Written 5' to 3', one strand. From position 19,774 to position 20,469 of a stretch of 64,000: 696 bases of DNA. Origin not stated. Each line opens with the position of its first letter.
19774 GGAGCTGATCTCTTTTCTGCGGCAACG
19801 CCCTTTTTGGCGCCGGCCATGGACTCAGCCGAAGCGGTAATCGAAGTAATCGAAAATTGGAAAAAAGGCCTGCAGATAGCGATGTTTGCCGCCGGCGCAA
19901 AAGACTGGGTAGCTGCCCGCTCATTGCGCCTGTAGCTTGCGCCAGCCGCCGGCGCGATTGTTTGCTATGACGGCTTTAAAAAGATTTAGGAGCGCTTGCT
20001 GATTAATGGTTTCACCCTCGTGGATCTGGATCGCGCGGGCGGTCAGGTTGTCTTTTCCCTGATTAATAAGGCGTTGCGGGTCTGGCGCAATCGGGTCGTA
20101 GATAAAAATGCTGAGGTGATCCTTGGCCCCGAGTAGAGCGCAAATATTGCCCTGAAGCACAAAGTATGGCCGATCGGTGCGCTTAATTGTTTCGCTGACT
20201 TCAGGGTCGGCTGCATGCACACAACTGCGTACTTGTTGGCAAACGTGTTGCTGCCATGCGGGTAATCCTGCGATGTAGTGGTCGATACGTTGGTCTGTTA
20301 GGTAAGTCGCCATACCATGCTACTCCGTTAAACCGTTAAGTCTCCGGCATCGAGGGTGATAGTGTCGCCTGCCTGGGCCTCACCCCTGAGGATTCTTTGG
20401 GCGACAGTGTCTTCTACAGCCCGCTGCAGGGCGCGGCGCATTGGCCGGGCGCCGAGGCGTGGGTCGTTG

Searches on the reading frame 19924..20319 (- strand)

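Call 43: search_protein_families(library=pfam, proteins=[window:19924-20319:-], max_evalue=0.00001)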
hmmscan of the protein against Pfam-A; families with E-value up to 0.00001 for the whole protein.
window:19924-20319:- (132 aa): 1 family
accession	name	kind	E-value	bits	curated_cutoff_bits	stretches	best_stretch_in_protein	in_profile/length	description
PF08818.16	DUF1801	-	2.4e-12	47.5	27.2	1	24-116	2-83/85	Domain of unknown function (DU1801)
